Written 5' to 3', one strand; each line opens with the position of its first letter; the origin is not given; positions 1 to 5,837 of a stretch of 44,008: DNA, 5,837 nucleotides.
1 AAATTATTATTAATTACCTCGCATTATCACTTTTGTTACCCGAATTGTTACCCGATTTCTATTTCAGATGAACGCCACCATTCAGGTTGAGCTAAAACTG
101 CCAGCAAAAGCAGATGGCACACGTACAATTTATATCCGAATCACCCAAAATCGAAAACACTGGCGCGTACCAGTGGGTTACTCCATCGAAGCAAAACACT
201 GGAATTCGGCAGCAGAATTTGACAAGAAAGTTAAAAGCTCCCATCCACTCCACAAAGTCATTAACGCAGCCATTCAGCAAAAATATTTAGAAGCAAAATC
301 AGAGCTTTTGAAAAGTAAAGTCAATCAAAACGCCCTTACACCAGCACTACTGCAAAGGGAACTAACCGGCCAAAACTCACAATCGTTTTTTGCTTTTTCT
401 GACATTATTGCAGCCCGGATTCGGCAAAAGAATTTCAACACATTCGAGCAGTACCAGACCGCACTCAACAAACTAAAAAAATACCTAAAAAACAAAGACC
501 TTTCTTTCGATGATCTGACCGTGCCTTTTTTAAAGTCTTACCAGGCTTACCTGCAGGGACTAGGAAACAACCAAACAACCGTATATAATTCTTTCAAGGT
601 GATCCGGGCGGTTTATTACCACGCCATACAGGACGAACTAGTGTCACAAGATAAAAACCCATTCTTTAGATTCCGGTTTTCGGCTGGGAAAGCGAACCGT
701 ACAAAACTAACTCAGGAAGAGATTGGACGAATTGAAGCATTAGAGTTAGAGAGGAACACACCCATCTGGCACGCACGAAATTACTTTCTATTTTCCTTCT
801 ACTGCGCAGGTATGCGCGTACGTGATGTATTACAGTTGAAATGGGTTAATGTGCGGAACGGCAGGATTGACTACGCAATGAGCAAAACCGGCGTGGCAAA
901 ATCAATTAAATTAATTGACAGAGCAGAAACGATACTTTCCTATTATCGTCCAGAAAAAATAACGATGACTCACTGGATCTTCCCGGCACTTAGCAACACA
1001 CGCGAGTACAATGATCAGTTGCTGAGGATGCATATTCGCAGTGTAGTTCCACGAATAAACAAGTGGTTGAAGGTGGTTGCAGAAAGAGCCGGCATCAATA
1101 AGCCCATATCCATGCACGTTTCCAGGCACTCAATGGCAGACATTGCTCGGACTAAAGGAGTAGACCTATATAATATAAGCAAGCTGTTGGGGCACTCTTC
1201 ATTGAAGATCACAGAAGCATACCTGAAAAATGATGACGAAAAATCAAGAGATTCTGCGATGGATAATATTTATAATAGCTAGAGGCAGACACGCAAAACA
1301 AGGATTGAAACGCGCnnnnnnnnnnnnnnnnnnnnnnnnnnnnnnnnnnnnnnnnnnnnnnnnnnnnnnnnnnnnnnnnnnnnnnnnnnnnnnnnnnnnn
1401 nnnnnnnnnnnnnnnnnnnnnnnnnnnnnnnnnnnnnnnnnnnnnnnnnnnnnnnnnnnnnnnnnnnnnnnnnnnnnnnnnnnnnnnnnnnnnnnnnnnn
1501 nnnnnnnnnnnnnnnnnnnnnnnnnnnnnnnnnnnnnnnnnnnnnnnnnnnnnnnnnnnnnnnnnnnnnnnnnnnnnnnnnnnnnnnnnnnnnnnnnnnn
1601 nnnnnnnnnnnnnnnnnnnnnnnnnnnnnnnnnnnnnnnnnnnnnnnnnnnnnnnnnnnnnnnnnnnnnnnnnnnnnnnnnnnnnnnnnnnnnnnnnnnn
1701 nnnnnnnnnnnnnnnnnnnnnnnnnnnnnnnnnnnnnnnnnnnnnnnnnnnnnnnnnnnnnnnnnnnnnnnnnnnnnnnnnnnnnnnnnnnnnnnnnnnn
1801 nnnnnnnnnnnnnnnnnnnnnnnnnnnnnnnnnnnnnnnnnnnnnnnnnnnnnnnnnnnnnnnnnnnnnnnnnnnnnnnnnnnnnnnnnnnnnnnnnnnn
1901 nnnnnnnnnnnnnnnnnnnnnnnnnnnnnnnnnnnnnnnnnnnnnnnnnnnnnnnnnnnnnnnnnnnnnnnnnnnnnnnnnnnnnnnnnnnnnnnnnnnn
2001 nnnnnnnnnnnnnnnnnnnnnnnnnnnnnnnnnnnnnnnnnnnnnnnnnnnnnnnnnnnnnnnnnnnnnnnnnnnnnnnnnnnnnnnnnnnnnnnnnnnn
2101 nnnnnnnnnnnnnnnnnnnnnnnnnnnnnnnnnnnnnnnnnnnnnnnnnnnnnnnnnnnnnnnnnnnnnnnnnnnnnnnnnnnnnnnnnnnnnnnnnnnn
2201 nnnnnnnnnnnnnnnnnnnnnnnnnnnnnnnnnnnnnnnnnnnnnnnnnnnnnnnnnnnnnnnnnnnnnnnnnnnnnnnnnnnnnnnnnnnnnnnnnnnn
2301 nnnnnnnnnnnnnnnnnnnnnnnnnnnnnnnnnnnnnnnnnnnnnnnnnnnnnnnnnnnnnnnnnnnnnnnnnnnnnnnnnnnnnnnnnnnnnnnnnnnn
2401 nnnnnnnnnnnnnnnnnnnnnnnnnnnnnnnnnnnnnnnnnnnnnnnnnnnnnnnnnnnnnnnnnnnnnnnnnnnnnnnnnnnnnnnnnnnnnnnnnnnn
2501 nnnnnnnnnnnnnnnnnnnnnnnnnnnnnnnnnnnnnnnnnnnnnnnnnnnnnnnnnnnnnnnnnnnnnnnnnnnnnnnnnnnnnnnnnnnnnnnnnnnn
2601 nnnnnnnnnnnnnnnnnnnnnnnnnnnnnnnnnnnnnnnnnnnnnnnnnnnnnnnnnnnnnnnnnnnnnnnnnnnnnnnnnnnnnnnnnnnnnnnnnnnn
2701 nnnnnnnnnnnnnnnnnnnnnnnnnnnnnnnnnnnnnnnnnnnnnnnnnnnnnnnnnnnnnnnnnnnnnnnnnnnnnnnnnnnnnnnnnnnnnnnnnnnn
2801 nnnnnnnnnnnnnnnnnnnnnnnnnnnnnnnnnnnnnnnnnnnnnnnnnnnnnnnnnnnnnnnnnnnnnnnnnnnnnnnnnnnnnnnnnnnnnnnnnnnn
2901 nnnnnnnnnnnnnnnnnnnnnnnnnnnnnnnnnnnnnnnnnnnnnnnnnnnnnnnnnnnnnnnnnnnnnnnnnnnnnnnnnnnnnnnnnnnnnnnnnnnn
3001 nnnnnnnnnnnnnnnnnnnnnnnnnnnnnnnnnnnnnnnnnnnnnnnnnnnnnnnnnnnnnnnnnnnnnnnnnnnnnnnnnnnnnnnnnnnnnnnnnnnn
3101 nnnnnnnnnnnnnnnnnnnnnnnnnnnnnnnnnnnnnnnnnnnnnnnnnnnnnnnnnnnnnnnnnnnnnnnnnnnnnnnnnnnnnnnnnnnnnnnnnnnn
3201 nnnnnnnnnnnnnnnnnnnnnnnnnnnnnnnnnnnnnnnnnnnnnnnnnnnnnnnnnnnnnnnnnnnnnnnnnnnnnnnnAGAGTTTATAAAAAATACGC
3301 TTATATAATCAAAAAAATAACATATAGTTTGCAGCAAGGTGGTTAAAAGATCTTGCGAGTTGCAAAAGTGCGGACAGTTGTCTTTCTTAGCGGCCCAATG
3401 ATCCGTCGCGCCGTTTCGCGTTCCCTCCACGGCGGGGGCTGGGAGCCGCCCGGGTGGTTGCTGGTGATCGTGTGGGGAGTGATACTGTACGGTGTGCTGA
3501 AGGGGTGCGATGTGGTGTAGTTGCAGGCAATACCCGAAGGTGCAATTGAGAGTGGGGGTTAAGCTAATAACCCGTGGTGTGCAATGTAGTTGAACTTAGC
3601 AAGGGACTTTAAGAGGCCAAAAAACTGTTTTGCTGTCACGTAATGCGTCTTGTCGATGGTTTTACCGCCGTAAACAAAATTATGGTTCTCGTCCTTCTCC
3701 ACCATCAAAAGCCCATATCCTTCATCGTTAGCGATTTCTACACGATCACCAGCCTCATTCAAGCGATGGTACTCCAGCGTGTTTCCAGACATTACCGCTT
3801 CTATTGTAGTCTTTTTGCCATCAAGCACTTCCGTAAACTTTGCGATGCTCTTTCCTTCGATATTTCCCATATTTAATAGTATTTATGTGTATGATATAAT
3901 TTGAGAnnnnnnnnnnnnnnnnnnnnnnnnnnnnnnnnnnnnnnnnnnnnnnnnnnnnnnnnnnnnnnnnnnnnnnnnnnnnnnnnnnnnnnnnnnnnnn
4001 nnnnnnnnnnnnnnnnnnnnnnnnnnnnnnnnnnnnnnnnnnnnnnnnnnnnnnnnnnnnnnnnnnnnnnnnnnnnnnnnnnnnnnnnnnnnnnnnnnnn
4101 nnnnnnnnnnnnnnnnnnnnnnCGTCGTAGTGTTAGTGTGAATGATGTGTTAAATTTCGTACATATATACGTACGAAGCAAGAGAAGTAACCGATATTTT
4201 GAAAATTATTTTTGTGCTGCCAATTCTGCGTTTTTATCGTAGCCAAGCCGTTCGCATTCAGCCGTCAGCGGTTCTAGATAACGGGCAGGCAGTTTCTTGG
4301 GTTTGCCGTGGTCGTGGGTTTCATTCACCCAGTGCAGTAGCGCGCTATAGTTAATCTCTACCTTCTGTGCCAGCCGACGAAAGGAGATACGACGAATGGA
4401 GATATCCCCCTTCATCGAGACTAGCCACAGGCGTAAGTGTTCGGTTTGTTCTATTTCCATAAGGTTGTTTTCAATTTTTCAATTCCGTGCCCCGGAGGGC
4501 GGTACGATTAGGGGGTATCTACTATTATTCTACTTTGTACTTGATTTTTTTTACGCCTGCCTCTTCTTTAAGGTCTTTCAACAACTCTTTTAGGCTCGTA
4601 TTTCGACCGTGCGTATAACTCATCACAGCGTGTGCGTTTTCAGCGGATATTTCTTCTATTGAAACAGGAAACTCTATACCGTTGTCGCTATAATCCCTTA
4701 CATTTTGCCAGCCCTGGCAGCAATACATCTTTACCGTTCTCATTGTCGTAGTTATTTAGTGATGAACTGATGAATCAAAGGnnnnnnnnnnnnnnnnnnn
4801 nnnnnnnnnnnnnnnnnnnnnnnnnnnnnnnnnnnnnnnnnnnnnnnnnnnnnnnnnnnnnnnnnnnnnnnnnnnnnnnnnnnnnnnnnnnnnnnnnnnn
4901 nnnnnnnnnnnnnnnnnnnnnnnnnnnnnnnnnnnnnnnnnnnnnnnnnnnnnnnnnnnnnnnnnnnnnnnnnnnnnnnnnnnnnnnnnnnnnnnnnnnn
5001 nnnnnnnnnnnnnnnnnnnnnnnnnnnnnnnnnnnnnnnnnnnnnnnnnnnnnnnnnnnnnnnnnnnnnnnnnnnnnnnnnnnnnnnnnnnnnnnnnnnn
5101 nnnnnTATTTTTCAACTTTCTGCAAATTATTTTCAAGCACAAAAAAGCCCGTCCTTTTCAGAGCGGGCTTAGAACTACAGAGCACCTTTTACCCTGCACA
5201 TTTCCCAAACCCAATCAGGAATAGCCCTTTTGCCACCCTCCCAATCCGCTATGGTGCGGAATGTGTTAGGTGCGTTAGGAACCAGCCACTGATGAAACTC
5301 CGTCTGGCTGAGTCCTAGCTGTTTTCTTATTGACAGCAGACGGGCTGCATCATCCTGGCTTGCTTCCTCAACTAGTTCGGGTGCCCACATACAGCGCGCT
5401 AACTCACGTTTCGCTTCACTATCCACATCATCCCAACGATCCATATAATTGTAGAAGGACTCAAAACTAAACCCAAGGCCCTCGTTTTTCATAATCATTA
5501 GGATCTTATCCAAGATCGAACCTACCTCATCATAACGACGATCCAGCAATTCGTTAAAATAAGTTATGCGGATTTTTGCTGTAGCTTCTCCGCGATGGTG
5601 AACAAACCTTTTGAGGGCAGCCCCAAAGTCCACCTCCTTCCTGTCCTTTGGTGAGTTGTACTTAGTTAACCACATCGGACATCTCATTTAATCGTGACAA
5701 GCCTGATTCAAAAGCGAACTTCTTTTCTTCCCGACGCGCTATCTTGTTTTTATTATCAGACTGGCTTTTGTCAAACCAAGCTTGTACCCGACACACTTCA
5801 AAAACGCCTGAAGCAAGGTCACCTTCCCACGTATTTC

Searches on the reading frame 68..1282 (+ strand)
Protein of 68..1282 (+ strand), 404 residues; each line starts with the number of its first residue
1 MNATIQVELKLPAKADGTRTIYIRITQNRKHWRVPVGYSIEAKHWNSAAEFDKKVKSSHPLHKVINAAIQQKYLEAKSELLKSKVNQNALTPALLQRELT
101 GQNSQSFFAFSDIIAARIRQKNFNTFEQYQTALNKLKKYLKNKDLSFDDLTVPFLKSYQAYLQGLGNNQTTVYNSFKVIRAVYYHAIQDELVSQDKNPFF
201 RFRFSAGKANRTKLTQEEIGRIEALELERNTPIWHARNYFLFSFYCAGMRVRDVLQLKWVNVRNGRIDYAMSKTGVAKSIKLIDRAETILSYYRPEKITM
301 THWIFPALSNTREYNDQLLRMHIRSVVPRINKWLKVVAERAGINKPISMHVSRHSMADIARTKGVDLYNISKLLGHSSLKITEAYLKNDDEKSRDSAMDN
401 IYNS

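Call 10: search_protein_families(library=pfam, proteins=[window:68-1282:+], max_evalue=0.001)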
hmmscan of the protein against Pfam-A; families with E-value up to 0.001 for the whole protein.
window:68-1282:+ (404 aa): 3 families
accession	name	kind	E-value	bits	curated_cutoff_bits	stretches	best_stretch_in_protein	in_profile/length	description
PF13102.12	Phage_int_SAM_5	-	6.6e-20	71.7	22.3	1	107-199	2-95/98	Phage integrase SAM-like domain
PF00589.27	Phage_integrase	-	7.5e-15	55.6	27.1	1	237-391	25-171/172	Phage integrase family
PF17293.8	Arm-DNA-bind_5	-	2.6e-11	44.3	22.6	1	13-95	8-86/87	Arm DNA-binding domain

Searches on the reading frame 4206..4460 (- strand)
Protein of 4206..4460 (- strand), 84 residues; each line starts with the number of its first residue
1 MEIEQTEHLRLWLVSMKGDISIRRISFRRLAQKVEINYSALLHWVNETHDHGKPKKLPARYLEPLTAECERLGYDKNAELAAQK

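Call 80: search_protein_families(library=pfam, proteins=[window:4206-4460:-], max_evalue=0.05)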
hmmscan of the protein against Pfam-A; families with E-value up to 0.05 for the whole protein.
window:4206-4460:- (84 aa): 1 family
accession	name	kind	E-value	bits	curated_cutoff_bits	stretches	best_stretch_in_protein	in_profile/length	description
PF01527.26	HTH_Tnp_1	-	0.012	16.2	24.1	1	26-72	25-70/75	Transposase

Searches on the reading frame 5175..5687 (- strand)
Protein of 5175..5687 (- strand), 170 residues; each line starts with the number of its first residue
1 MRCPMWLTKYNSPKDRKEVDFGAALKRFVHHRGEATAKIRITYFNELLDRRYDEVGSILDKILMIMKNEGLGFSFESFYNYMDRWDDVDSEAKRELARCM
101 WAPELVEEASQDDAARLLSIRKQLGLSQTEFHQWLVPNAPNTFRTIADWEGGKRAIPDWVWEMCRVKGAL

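Call 24: search_protein_families(library=ncbifam, proteins=[window:5175-5687:-], max_evalue=0.01)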
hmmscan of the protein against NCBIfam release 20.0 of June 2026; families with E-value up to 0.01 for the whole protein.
window:5175-5687:- (170 aa): 0 families

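Call 80: search_protein_families(library=pfam, proteins=[window:5175-5687:-], max_evalue=0.05)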
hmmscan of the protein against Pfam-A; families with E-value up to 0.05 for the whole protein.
window:5175-5687:- (170 aa): 2 families
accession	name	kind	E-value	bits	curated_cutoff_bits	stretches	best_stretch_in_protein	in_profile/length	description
PF09485.15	CRISPR_Cse2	-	0.0036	18.2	24.6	1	13-98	54-129/137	CRISPR-associated protein Cse2 (CRISPR_cse2)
PF08965.17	Aca2_YdiL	-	0.0071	17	23.8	1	115-162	4-49/118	Aca2/YdiL-like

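Call 92: search_protein_families(library=phrogs, proteins=[window:5175-5687:-], max_evalue=0.001)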
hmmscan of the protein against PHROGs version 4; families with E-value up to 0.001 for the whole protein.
window:5175-5687:- (170 aa): 0 families
